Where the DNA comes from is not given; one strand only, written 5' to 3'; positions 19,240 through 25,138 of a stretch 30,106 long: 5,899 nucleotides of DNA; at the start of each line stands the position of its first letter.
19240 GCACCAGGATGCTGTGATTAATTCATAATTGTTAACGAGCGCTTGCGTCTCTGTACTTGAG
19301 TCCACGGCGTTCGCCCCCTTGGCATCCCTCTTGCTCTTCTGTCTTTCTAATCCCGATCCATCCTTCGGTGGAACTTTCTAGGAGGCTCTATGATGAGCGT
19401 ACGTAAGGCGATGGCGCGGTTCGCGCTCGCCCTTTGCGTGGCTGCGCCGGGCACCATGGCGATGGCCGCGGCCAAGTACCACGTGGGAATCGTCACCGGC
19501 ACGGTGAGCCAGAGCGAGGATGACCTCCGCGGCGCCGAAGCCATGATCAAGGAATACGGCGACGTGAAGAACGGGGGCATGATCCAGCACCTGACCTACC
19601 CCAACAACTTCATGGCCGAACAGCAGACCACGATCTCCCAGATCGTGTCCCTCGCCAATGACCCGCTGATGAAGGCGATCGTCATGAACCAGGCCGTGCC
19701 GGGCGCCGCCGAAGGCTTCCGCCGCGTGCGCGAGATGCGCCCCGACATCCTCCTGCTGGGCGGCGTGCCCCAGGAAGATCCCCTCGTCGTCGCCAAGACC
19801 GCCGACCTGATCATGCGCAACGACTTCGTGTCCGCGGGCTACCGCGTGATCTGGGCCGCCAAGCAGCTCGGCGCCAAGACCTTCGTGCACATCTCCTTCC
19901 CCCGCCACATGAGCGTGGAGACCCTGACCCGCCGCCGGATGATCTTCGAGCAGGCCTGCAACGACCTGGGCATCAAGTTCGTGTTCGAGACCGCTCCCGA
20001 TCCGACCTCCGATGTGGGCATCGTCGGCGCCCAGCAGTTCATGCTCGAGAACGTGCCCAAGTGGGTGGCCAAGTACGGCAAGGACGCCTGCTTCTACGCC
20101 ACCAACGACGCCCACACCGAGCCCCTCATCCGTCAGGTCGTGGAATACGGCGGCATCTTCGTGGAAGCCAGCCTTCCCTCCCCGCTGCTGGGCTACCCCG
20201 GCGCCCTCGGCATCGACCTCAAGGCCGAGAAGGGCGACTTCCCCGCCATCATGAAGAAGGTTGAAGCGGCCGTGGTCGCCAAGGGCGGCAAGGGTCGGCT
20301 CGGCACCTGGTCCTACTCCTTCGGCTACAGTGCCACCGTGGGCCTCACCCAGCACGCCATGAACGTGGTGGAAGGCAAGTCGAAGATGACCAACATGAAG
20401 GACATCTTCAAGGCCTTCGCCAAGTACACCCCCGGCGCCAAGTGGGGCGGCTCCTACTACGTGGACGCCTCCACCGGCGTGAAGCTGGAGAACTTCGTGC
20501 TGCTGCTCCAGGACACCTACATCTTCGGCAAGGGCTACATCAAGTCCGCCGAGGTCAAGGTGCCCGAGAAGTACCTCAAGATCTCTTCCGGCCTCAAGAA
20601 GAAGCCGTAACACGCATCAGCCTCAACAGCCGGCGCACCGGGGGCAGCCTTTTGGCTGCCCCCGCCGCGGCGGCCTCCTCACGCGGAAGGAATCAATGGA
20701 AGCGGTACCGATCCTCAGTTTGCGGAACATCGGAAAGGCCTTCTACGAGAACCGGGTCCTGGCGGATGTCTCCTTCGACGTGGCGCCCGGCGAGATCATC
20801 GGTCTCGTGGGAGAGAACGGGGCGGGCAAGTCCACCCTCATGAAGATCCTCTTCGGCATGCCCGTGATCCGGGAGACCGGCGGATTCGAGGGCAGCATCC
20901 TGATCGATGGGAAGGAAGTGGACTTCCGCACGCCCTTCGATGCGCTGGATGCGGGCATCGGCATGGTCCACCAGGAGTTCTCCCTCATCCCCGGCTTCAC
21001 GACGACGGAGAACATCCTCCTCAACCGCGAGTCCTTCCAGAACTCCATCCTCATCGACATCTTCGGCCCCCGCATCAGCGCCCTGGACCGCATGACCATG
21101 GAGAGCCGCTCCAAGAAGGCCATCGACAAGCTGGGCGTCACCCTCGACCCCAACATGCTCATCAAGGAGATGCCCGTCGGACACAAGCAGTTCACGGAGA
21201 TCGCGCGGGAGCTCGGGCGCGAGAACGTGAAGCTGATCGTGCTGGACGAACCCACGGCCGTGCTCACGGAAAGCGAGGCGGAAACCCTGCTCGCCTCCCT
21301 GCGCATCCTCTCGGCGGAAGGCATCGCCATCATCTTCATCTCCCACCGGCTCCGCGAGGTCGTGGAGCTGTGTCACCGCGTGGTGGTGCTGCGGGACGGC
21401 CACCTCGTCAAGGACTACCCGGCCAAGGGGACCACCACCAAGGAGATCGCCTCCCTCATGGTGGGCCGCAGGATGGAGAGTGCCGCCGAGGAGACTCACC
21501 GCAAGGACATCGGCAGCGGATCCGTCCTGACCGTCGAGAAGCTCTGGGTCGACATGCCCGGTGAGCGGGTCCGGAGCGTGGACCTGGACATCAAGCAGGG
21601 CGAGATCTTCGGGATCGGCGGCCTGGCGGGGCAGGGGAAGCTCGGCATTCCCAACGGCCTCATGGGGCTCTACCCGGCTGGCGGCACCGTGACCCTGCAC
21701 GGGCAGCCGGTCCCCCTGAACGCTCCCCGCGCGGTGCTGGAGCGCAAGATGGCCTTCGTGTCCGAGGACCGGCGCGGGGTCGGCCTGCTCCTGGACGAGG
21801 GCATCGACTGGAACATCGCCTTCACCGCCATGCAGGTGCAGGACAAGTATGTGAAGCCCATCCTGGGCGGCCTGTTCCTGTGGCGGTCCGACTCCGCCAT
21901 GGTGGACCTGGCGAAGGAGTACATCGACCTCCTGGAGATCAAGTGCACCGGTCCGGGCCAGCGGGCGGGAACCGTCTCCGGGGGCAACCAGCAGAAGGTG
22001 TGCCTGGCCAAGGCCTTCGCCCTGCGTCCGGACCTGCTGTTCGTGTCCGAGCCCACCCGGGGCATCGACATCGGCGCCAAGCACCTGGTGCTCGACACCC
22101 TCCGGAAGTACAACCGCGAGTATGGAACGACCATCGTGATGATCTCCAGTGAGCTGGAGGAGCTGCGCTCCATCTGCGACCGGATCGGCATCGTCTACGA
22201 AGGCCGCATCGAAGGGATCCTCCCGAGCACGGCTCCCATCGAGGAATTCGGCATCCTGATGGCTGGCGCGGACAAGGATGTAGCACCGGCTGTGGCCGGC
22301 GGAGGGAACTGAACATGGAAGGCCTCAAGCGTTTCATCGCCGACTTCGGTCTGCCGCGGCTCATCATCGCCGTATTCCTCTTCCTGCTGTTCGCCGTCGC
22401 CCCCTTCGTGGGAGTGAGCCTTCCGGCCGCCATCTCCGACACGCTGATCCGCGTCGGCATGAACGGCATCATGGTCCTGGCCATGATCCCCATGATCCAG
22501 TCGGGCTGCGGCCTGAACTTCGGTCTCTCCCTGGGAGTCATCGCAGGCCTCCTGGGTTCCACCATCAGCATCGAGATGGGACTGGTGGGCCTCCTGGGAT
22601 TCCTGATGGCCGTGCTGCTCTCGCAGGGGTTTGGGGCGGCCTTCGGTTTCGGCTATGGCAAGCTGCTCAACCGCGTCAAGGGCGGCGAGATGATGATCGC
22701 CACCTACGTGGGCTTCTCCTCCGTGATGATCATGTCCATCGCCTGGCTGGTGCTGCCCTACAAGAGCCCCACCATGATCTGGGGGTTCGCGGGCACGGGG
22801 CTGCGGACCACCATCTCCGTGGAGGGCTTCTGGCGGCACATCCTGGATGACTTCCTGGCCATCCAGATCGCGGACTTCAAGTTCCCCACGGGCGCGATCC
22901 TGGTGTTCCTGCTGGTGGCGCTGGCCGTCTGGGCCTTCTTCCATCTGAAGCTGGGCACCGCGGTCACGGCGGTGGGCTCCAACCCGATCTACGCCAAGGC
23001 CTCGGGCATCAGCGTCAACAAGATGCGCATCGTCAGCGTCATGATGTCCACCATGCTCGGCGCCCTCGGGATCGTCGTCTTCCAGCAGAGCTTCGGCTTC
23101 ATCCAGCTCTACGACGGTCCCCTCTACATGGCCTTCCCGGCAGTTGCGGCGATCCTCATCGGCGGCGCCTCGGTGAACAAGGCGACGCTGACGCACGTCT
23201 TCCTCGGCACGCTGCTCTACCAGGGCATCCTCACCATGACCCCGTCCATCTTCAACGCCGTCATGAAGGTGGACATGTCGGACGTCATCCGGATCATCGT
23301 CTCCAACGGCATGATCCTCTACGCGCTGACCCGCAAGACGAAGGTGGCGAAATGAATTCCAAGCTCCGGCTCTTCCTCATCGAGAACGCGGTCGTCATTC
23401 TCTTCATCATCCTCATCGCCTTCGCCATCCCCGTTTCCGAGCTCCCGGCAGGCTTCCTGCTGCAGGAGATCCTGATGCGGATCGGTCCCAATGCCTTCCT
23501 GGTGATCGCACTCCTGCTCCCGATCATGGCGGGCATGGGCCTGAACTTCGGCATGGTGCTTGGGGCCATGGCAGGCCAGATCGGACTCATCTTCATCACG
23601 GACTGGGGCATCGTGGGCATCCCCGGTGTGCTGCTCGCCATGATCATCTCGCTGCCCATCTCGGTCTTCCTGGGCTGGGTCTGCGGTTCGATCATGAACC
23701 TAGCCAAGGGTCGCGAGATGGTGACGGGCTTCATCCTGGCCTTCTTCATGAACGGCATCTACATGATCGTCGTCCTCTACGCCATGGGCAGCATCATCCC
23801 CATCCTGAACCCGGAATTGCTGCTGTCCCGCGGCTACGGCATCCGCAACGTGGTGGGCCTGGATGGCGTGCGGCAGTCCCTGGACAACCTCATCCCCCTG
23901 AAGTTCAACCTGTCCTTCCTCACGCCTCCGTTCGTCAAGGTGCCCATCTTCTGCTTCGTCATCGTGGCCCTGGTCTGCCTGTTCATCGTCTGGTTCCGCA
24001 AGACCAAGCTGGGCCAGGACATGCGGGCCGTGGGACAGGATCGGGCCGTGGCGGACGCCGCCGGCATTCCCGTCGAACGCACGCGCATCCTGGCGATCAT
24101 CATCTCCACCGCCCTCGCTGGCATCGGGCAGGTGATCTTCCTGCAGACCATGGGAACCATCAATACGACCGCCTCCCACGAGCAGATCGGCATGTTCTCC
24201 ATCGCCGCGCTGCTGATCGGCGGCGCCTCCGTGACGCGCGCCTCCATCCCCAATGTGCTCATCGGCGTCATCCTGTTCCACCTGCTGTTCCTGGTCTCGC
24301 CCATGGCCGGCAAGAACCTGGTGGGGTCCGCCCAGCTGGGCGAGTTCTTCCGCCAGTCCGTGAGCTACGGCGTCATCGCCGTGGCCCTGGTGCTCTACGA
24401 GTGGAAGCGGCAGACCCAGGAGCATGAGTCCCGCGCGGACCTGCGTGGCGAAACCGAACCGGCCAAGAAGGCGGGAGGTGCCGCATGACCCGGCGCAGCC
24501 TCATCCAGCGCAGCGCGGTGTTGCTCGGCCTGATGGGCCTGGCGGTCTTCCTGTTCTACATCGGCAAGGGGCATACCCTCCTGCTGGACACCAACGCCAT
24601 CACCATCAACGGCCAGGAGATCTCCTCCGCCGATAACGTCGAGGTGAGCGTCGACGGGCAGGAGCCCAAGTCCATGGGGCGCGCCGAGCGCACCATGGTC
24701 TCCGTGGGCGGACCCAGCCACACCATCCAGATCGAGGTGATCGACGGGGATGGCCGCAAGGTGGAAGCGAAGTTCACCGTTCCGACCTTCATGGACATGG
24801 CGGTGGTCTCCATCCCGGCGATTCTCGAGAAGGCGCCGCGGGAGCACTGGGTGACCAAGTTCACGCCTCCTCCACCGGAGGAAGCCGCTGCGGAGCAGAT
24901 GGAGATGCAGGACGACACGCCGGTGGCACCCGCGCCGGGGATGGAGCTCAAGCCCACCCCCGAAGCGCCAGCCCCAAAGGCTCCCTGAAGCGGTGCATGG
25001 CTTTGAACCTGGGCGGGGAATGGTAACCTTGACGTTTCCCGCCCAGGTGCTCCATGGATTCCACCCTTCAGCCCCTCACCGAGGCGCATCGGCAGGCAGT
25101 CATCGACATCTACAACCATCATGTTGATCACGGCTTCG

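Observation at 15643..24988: Candidate sigma54-controlled beta-aspartyl (isoaspartyl) dipeptide uptake and catabolism system assigning a ligand to DUF3798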

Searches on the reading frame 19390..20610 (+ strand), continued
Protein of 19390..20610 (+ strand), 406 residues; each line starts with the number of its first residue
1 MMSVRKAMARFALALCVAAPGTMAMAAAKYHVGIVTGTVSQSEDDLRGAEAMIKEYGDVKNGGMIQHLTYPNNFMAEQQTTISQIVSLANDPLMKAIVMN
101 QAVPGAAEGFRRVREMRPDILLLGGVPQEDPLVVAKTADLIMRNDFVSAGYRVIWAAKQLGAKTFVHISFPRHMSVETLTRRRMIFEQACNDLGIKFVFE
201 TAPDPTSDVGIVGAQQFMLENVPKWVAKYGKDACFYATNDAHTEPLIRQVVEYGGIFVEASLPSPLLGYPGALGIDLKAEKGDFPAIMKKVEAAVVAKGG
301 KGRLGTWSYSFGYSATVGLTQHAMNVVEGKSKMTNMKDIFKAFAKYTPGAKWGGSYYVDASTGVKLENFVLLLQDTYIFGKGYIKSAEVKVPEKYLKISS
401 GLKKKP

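Call 87: search_protein_families(library=ncbifam, proteins=[L133:3342-4505:+], max_evalue=1e-10)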
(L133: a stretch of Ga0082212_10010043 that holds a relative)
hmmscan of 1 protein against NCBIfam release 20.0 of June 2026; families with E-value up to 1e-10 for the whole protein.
L133:3342-4505:+ (388 aa): 9 families
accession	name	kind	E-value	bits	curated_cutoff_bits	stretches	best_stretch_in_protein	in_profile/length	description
TIGR01975.1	isoAsp_dipep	equivalog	4e-124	414.7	331.25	1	1-387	3-389/389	beta-aspartyl-peptidase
TIGR03178.1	allantoinase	equivalog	4.9e-18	65.1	357.85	0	2-96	4-88/441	allantoinase AllB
NF004839.0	PRK06189.1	equivalog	2.4e-17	62.7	631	0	1-77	6-75/451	allantoinase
NF006689.0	PRK09237.1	equivalog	2.1e-16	59.5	371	1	2-372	7-350/383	amidohydrolase/deacetylase family metallohydrolase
NF002668.0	PRK02382.1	equivalog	3.5e-13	49.1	452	0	15-104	13-93/436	dihydroorotase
NF006559.0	PRK09060.1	equivalog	6.2e-13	47.8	482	0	1-120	8-117/444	dihydroorotase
TIGR02318.1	phosphono_phnM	equivalog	4.9e-12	45.5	390.55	0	318-373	317-374/376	phosphonate metabolism protein PhnM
NF005751.0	PRK07575.1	equivalog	2.5e-11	42.7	529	0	2-114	7-111/440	dihydroorotase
NF011987.0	PRK15446.2-3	subfamily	5.1e-11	42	253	0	320-369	326-375/395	alpha-D-ribose 1-methylphosphonate 5-triphosphate diphosphatase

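Call 105: find_encoding_contigs(protein=P0145, flank=7000, max_places=2)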
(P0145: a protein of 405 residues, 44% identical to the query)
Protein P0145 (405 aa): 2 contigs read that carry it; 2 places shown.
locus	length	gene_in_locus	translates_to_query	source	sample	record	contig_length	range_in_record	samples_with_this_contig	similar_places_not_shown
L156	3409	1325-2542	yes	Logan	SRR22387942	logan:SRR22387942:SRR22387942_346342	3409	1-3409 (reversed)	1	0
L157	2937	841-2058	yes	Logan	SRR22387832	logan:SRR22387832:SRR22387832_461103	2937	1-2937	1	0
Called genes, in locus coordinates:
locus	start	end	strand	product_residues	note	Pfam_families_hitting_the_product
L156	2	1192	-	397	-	?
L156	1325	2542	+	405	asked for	PF12683:DUF3798, PF27194:TP_0008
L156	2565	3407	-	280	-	?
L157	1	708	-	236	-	?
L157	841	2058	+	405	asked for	PF12683:DUF3798, PF27194:TP_0008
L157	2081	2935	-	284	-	?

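Call 106: find_encoding_contigs(protein=P0156, flank=7000, max_places=2)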
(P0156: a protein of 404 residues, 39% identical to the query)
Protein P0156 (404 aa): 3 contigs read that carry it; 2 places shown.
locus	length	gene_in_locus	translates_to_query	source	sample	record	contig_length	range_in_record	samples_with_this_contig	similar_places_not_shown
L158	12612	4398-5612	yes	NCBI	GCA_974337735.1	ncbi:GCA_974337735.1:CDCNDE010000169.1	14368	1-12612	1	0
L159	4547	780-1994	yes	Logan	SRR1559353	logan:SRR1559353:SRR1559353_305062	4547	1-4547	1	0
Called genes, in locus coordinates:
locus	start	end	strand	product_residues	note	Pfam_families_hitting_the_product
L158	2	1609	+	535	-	?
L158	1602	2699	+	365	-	PF02653:BPD_transp_2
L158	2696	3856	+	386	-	PF02653:BPD_transp_2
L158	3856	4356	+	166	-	PF20377:DUF6672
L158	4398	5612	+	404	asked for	PF12683:DUF3798, PF27194:TP_0008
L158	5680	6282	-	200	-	PF05685:Uma2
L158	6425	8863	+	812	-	PF00133:tRNA-synt_1, PF01406:tRNA-synt_1e (faint), PF09334:tRNA-synt_1g, PF13603:tRNA-synt_1_2, PF00133:tRNA-synt_1, PF08264:Anticodon_1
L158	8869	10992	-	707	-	PF06009: (faint), PF00672:HAMP (weak), PF00015:MCPsignal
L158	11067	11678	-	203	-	-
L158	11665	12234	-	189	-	PF07456:Hpre_diP_synt_I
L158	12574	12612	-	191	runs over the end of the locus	PF00254:FKBP_C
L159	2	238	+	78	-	?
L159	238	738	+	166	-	PF20377:DUF6672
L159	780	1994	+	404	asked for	PF12683:DUF3798, PF27194:TP_0008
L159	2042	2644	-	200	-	PF05685:Uma2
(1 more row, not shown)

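Call 107: find_encoding_contigs(protein=P0186, flank=7000, max_places=2)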
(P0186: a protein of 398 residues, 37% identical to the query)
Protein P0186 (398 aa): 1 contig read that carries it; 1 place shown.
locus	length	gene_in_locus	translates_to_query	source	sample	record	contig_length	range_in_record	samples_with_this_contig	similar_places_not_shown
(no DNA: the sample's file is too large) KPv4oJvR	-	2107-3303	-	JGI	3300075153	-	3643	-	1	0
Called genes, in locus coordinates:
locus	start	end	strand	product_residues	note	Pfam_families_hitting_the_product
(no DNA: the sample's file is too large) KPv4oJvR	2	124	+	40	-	?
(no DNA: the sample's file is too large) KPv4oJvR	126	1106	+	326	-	PF00005:ABC_tran, PF08352:oligo_HPY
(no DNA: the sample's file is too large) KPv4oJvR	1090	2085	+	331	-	PF00005:ABC_tran, PF08352:oligo_HPY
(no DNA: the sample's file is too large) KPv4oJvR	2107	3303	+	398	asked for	PF12683:DUF3798, PF27194:TP_0008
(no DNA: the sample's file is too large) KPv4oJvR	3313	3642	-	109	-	?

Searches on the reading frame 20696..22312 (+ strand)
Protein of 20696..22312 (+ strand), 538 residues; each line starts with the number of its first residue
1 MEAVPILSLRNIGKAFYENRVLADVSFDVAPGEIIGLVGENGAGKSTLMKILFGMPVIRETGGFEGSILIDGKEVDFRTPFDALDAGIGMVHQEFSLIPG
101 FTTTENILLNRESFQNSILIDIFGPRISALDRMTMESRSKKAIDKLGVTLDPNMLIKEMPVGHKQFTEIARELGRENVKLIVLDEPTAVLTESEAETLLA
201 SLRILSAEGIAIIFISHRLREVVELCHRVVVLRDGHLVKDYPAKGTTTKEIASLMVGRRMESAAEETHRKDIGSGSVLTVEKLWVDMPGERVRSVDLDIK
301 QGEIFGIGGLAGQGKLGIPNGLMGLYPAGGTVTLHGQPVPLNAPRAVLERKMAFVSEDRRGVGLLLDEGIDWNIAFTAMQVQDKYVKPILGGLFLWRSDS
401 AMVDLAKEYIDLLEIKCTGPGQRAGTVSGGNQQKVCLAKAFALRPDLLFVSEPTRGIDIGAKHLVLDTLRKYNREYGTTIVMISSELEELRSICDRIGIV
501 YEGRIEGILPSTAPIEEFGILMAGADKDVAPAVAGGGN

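Call 3: search_protein_families(library=pfam, proteins=[window:20696-22312:+])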
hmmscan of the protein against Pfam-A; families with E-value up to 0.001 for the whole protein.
window:20696-22312:+ (538 aa): 2 families
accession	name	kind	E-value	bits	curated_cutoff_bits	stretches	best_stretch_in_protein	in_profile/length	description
PF00005.33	ABC_tran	-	3.1e-40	138.4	25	2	22-188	1-137/137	ABC transporter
PF13304.12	AAA_21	-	1.9e-06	28.6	27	0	34-60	1-31/304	AAA domain, putative AbiEii toxin, Type IV TA system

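Call 4: search_protein_families(library=ncbifam, proteins=[window:20696-22312:+])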
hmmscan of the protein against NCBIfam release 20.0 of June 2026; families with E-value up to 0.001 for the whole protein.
window:20696-22312:+ (538 aa): 187 families (the best 25 are shown)
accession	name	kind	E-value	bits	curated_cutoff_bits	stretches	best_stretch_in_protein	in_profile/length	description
NF010069.0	PRK13549.1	equivalog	5.8e-110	368.2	699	1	5-512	4-490/513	xylose ABC transporter ATP-binding protein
NF040905.2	GguA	equivalog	8.2e-107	357.6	810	1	6-512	1-489/500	multiple monosaccharide ABC transporter ATP-binding protein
NF008030.0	PRK10762.1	equivalog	1.4e-103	347.3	745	1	5-512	3-480/501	ribose ABC transporter ATP-binding protein RbsA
NF008442.0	PRK11288.1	equivalog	8.4e-102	341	689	1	3-513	4-485/504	L-arabinose ABC transporter ATP-binding protein AraG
NF007253.0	PRK09700.1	equivalog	1.1e-101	340.9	772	1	4-521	3-503/510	D-allose ABC transporter ATP-binding protein AlsA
TIGR02633.1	xylG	equivalog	4.2e-96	322.4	723.65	1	7-509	2-485/500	D-xylose ABC transporter ATP-binding protein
NF041861.1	YtfR_transport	equivalog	1.3e-94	317.4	850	1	6-501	1-468/492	galactofuranose ABC transporter, ATP-binding protein YtfR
NF011967.0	PRK15439.1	equivalog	7.4e-92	308.4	586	1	2-510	7-486/510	autoinducer 2 ABC transporter ATP-binding protein LsrA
NF008215.0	PRK10982.1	equivalog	1.2e-91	307.8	828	1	6-511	13-490/506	galactose/methyl galactoside ABC transporter ATP-binding protein MglA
NF047930.1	ABC_ATP_B6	equivalog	3.1e-82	276.8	670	1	5-522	1-508/510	putative B6 ABC transporter ATP-binding protein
TIGR02315.1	ABC_phnC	equivalog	1.6e-48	165.3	266.1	2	6-252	1-239/243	phosphonate ABC transporter ATP-binding protein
TIGR01188.1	drrA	subfamily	9.7e-47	159.7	312.45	2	292-505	9-202/302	daunorubicin resistance ABC transporter, ATP-binding protein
TIGR04521.1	ECF_ATPase_2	equivalog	1.7e-46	158.6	330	2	17-243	16-229/279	energy-coupling factor transporter ATPase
TIGR03375.1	type_I_sec_LssB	subfamily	1e-45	156.2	693.1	2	18-244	479-686/696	type I secretion system permease/ATPase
TIGR03410.1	urea_trans_UrtE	equivalog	9.2e-43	146.3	285.8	3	7-115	1-104/230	urea ABC transporter ATP-binding subunit UrtE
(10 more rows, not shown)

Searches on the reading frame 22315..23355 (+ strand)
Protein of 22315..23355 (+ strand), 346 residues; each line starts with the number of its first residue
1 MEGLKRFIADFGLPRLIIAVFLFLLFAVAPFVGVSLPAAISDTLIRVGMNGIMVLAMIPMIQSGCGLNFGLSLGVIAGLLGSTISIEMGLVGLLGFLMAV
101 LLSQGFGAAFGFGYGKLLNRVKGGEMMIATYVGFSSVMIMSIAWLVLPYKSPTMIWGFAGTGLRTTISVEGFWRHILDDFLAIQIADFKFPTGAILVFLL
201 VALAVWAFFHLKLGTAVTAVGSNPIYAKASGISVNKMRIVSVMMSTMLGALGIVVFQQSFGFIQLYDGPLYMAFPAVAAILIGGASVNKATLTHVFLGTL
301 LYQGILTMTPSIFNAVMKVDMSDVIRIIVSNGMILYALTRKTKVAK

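Call 3: search_protein_families(library=pfam, proteins=[window:22315-23355:+])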
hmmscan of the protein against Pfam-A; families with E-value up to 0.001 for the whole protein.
window:22315-23355:+ (346 aa): 1 family
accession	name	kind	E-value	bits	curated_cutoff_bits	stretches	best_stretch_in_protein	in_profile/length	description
PF02653.21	BPD_transp_2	-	1.4e-17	64.2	26.8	1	40-328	2-263/269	Branched-chain amino acid transport system / permease component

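Call 4: search_protein_families(library=ncbifam, proteins=[window:22315-23355:+])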
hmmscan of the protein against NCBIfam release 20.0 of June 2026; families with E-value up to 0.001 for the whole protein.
window:22315-23355:+ (346 aa): 2 families
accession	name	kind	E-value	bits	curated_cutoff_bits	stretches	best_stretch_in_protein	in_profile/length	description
NF007014.0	PRK09478.1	equivalog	5.3e-05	22.7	386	1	183-337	176-324/336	galactose/methyl galactoside ABC transporter permease MglC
NF007067.0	PRK09512.1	equivalog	7.1e-05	22.1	398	1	42-338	48-314/321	ribose ABC transporter permease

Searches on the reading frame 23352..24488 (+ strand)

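Call 3: search_protein_families(library=pfam, proteins=[window:23352-24488:+])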
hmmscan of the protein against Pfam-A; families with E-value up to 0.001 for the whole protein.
window:23352-24488:+ (378 aa): 1 family
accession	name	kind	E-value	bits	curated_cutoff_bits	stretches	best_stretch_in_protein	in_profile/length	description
PF02653.21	BPD_transp_2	-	2.9e-18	66.4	26.8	1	39-321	4-252/269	Branched-chain amino acid transport system / permease component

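Call 4: search_protein_families(library=ncbifam, proteins=[window:23352-24488:+])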
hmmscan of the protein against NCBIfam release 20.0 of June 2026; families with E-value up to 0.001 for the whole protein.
window:23352-24488:+ (378 aa): 9 families
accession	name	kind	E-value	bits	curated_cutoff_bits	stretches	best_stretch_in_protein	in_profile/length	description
NF040906.3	GguB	equivalog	3e-10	39.9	450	1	195-297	222-323/375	multiple monosaccharide ABC transporter permease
NF007252.0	PRK09699.1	equivalog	7.8e-10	38.6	396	1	195-345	176-317/326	D-allose ABC transporter permease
TIGR03409.1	urea_trans_UrtB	equivalog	2.9e-09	37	250.3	1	190-321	138-267/291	urea ABC transporter permease subunit UrtB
NF008630.0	PRK11618.1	equivalog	5.4e-08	32.4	363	1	199-308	165-275/331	galactofuranose ABC transporter, permease protein YjfF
NF007067.0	PRK09512.1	equivalog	9.9e-08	31.5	398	1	195-312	172-288/321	ribose ABC transporter permease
NF008441.0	PRK11285.1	equivalog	1.2e-07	31.1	378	1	86-356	88-329/333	L-arabinose ABC transporter permease AraH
NF008011.0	PRK10740.1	equivalog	2.3e-06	27.4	379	1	199-345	160-291/308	high-affinity branched-chain amino acid ABC transporter permease LivH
NF047928.1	ABC_B6_perm_1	equivalog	3.7e-05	23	465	1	48-349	8-292/311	putative B6 ABC transporter permease subunit 1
NF011612.1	PRK15038.1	equivalog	0.00058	19.1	500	0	55-308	51-268/322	autoinducer 2 ABC transporter permease LsrD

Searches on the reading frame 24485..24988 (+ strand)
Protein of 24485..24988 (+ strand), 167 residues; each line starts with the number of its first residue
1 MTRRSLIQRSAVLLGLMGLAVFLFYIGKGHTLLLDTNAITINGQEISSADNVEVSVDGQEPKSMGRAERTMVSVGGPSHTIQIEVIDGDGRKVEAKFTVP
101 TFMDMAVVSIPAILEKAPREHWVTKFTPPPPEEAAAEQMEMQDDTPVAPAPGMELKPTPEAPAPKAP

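Call 3: search_protein_families(library=pfam, proteins=[window:24485-24988:+])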
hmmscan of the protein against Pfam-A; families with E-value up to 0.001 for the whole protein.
window:24485-24988:+ (167 aa): 1 family
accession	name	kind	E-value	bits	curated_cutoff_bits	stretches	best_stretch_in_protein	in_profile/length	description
PF20377.3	DUF6672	-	5.4e-38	130.6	24.3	1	3-145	6-149/152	Family of unknown function (DUF6672)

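Call 4: search_protein_families(library=ncbifam, proteins=[window:24485-24988:+])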
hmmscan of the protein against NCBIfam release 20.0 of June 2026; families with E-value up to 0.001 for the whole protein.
window:24485-24988:+ (167 aa): 0 families
